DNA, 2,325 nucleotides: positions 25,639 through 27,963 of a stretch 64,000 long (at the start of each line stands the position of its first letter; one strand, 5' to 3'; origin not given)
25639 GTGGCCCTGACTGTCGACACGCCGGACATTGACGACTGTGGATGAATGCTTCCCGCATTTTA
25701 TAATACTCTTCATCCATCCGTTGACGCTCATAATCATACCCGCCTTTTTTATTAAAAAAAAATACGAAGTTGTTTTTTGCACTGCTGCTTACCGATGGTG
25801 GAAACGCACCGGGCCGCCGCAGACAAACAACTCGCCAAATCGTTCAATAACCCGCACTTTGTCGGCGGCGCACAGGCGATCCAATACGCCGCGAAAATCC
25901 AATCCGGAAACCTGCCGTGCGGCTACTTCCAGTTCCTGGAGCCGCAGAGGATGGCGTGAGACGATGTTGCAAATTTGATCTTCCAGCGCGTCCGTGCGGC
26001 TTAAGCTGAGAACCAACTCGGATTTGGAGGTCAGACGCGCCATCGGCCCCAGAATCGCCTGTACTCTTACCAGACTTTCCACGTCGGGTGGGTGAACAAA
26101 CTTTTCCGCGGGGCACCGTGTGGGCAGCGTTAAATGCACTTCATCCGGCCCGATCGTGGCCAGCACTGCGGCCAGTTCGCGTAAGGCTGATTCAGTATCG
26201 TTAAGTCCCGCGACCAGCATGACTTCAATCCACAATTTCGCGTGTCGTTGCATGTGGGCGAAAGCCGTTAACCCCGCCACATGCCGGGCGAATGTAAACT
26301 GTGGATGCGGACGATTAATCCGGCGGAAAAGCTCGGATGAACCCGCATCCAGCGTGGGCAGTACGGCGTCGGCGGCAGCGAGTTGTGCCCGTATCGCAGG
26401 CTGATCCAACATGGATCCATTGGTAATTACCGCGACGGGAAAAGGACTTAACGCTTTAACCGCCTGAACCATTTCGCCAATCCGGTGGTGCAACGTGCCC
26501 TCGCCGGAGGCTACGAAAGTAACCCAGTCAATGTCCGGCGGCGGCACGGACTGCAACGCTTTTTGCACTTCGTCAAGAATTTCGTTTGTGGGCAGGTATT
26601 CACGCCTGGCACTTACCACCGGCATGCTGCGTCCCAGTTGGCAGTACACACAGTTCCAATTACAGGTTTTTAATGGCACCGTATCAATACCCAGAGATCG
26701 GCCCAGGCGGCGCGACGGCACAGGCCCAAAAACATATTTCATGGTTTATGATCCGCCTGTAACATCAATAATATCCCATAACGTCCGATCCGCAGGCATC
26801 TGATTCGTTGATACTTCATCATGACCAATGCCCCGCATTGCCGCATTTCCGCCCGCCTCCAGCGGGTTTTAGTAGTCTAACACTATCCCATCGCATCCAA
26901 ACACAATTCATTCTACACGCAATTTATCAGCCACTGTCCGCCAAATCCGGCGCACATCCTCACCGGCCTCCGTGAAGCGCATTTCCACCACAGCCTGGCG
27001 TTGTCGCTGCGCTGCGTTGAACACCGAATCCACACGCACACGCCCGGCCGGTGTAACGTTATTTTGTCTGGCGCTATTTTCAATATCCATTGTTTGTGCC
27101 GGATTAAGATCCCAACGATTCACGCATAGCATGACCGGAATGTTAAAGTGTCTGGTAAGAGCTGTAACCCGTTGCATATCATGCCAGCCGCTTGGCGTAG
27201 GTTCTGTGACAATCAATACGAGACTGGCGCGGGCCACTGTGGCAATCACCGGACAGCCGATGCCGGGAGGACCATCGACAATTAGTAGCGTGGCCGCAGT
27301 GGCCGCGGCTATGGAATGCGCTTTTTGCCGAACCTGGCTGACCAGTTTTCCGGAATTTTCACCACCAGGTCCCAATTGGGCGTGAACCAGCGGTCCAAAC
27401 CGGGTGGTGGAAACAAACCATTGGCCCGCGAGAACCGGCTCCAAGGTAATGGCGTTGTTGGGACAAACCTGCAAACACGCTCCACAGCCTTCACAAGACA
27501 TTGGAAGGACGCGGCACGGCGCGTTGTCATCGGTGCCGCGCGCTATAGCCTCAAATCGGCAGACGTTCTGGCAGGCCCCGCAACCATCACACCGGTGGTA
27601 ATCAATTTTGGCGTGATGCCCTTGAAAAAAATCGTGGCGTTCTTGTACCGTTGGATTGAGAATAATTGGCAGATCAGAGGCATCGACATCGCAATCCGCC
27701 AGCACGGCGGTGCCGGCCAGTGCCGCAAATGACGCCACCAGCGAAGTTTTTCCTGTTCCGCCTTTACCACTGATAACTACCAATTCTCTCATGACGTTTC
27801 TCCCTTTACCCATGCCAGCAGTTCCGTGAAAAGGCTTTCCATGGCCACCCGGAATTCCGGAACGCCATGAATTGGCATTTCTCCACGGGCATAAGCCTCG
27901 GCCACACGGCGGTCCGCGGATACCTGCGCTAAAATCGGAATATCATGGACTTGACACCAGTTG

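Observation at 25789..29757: Six-gene NifX-like / C_GCAxxG_C_C / DUF5320 / twin ferredoxin-MinD ATPase / radical-SAM cluster: an uncharacterised putative metallocluster-maturation module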

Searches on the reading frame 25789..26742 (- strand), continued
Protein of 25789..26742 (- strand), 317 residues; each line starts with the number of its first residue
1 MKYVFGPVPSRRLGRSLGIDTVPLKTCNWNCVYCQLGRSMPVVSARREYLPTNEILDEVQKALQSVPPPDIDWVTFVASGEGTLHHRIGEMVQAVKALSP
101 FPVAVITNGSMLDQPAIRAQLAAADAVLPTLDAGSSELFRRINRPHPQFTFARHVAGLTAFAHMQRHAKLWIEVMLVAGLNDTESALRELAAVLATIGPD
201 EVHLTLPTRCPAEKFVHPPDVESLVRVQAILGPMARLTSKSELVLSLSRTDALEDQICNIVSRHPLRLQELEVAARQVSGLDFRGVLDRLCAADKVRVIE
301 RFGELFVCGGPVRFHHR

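Call 54: predict_structure(alignment_id=A2)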
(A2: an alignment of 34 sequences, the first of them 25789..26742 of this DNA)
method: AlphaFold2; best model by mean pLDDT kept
length: 317 residues; sequences in the alignment: 34
mean_pLDDT: 81.9   pTM: 0.82
mean pLDDT of the five models: 81.9, 81.0, 80.6, 79.6, 78.1
residues with pLDDT >= 90: 123; 70-90: 130; 50-70: 48; < 50: 16
segments of 3 or more residues with pLDDT < 50: 40-46, 80-83, 240-242
pLDDT, mean of each block of 10 residues (from residue 1): 76 80 57 64 50 89 86 78 65 92 88 87 92 93 77 94 95 93 97 97 86 87 93 78 59 83 80 76 88 90 85 62
secondary structure, 60 per line:
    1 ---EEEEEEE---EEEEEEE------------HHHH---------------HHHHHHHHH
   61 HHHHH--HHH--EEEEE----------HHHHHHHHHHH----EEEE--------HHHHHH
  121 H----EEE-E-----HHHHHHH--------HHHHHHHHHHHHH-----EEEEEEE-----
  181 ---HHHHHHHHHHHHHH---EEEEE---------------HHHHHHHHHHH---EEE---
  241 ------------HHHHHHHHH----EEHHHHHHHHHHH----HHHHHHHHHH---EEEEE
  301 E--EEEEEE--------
elements in order: E4-10 E14-20 H33-36 H52-65 E73-77 H88-98 E103-106 H115-121 E126-128 H136-142 H151-163 E169-175 H184-197 E201-205 H221-231 E235-237 H253-261 H268-278 H283-292 E296-301 E304-309

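Call 56: fold_search(model_id=the predicted structure, library=pdb)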
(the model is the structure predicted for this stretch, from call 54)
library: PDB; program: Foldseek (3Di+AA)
matches with E <= 10: 1437; with E <= 0.001: 98
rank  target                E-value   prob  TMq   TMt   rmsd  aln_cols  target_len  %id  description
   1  3cb8_A                1.3e-07  1.00  0.52  0.65   5.1       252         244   18  4Fe-4S-Pyruvate formate-lyase activating enzyme in complex with AdoMet and a peptide substrate (released 2008-10-28)
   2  7vob                  1.7e-07  1.00  0.44  0.43   4.9       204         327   20  The crystal structure of a Radical SAM Enzyme BlsE involved in the Biosynthesis of Blasticidin S (released 2022-05-04)
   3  7bi7_A                1.9e-07  1.00  0.49  0.55   7.3       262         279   17  An Unexpected P-Cluster like Intermediate En Route to the Nitrogenase FeMo-co (released 2021-03-10)
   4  7bi7_B                3.3e-07  1.00  0.49  0.56   6.6       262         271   17  An Unexpected P-Cluster like Intermediate En Route to the Nitrogenase FeMo-co (released 2021-03-10)
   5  3c8f                  3.9e-07  1.00  0.55  0.69   4.7       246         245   18  4Fe-4S-Pyruvate formate-lyase Activating Enzyme with partially disordered AdoMet (released 2008-10-28)
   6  6y1x_A                4.9e-07  1.00  0.49  0.60   6.1       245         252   19  X-ray structure of the radical SAM protein NifB, a key nitrogenase maturating enzyme (released 2020-06-17)
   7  2yx0                  5.2e-07  1.00  0.51  0.50   5.1       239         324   16  Crystal structure of P. horikoshii TYW1 (released 2007-10-30)
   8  7jma                  9.4e-07  1.00  0.47  0.66   4.9       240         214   17  Crystal structure of the apo form of Nitrogenase iron-molybdenum cofactor biosynthesis enzyme NifB from Methanothermobac (released 2020-10-28)
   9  8hzv_C                1.0e-06  1.00  0.48  0.34   5.6       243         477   17  The crystal structure of a Radical SAM Enzyme DesII (released 2024-07-10)
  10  7jmb_A                1.6e-06  1.00  0.45  0.53   7.8       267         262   17  Crystal structure of Nitrogenase iron-molybdenum cofactor biosynthesis enzyme NifB from Methanothermobacter thermautot (released 2020-10-28)
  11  5exi                  1.7e-06  1.00  0.50  0.57   4.4       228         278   20  Crystal structure of M. tuberculosis lipoyl synthase at 2.28 A resolution (released 2016-08-10)
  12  8fo0                  2.1e-06  1.00  0.55  0.68   4.6       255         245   18  The structure of a crystallizable variant of E. coli pyruvate formate-lyase activating enzyme bound to a partially cleav (released 2023-05-24)
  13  6fz6_A                2.4e-06  1.00  0.47  0.44   6.2       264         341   18  Crystal Structure of a radical SAM methyltransferase from Sphaerobacter thermophilus (released 2019-04-10)
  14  5exk_G                3.1e-06  1.00  0.49  0.52   5.2       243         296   19  Crystal structure of M. tuberculosis lipoyl synthase with 6-thiooctanoyl peptide intermediate (released 2016-08-10)
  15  8hzv_B                3.1e-06  1.00  0.48  0.34   6.2       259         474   18  The crystal structure of a Radical SAM Enzyme DesII (released 2024-07-10)
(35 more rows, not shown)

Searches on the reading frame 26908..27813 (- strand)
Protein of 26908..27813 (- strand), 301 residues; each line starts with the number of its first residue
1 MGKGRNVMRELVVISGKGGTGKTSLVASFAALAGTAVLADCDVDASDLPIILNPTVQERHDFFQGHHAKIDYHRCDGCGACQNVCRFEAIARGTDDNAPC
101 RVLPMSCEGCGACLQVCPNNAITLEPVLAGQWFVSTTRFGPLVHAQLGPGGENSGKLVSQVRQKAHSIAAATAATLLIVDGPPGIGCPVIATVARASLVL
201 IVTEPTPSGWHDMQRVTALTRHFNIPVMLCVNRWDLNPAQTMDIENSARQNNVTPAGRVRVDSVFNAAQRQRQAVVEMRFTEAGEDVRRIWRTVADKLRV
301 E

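Call 3: search_protein_families(library=pfam, proteins=[window:26908-27813:-], max_evalue=0.01)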
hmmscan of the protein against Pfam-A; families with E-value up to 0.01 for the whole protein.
window:26908-27813:- (301 aa): 16 families
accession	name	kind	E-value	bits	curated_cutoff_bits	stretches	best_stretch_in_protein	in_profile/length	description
PF00037.32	Fer4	-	3.2e-13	49.3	21.1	2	104-123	5-24/24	4Fe-4S binding domain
PF12838.12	Fer4_7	-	3.1e-11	44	27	3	74-121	1-52/52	4Fe-4S dicluster domain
PF13484.11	Fer4_16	-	9.2e-09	36.4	30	1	107-126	2-22/66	4Fe-4S double cluster binding domain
PF12837.12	Fer4_6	-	1.8e-08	34.4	25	2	68-90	2-24/24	4Fe-4S binding domain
PF10609.15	ParA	-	2e-08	34.4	27.1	2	176-232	114-172/246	NUBPL iron-transfer P-loop NTPase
PF14697.11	Fer4_21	-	1.3e-07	32.1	35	1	68-124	1-59/59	4Fe-4S dicluster domain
PF13237.11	Fer4_10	-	2.4e-07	31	25.5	1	68-118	2-53/53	4Fe-4S dicluster domain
PF01656.29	CbiA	-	5e-07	30.2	25.4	1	11-249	1-101/125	CobQ/CobB/MinD/ParA nucleotide binding domain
PF12797.12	Fer4_2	-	4e-06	26.9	24.5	1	69-85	4-20/22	4Fe-4S binding domain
PF12798.12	Fer4_3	-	5.4e-06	27.3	27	1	107-121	1-15/15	4Fe-4S binding domain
PF13187.11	Fer4_9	-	6.4e-06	26.5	27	1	74-122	1-52/52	4Fe-4S dicluster domain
PF25160.1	LdpA_Fe-S-bd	-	1e-05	25.7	27.6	1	81-123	9-44/49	LdpA Fe-S cluster-binding domain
PF13191.12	AAA_16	-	0.00031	21.7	32.6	1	10-43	25-62/167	AAA ATPase domain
PF12800.12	Fer4_4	-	0.00061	20.4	24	0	73-86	2-15/17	4Fe-4S binding domain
PF03193.22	RsgA_GTPase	-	0.0038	17.5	30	0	189-249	19-80/174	RsgA GTPase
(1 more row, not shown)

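Call 4: search_protein_families(library=ncbifam, proteins=[window:26908-27813:-], max_evalue=0.01)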
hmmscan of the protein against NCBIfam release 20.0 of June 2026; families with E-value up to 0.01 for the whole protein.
window:26908-27813:- (301 aa): 66 families (the best 25 are shown)
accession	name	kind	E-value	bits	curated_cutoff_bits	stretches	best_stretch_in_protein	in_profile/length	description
NF041891.1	hdrA_Methbact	equivalog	7.6e-12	44.3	1300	1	68-127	567-623/762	ferredoxin:CoB-CoM heterodisulfide reductase subunit HdrA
TIGR02179.1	PorD_KorD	subfamily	4.2e-11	42.8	60.05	2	65-91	47-73/78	2-oxoacid:acceptor oxidoreductase, delta subunit, pyruvate/2-ketoisovalerate family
NF040770.1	hetero_SS_HdrA2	exception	7.3e-11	40.9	1100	1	65-125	569-626/777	CoB-CoM heterodisulfide reductase HdrA2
TIGR01969.1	minD_arch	subfamily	2.3e-10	40.1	201.75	2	11-53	3-49/251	cell division ATPase MinD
TIGR01944.1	rnfB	subfamily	6e-09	35.7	68.7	1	64-127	104-165/190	RnfABCDGE type electron transport complex subunit B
NF005503.0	PRK07118.1-2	equivalog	1.6e-08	34.2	252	1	73-137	138-199/292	RnfABCDGE type electron transport complex subunit B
NF041546.1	ParA_partition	equivalog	2e-08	34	180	1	161-292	66-202/203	ParA family partition ATPase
NF038196.1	ferrodoxin_EFR1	subfamily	2.3e-08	34.4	75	1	68-124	180-231/242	EFR1 family ferrodoxin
TIGR01968.1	minD_bact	equivalog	2.3e-08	33.7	212.9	2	176-290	114-232/261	septum site-determining protein MinD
NF041136.1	MrpORP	equivalog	3.3e-08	33.2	450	1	6-53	3-54/365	iron-sulfur cluster carrier protein MrpORP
NF040684.1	PorD_Arch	equivalog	4.4e-08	33.1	120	1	66-92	55-81/85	pyruvate synthase subunit PorD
NF043039.1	HgcAB_like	equivalog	7e-08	32.4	285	1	31-122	260-349/350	HgcAB-like fusion protein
TIGR02700.1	flavo_MJ0208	hypoth_equivalog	9.1e-08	31.6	251.35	1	69-123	144-195/234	dihydromethanopterin reductase (acceptor)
TIGR00402.1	napF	equivalog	1.3e-07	31.7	102.2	1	73-123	35-85/149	ferredoxin-type protein NapF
NF040864.1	HgcB_ferredoxin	equivalog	1.5e-07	31.1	99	1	69-126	10-65/93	mercury methylation ferredoxin HgcB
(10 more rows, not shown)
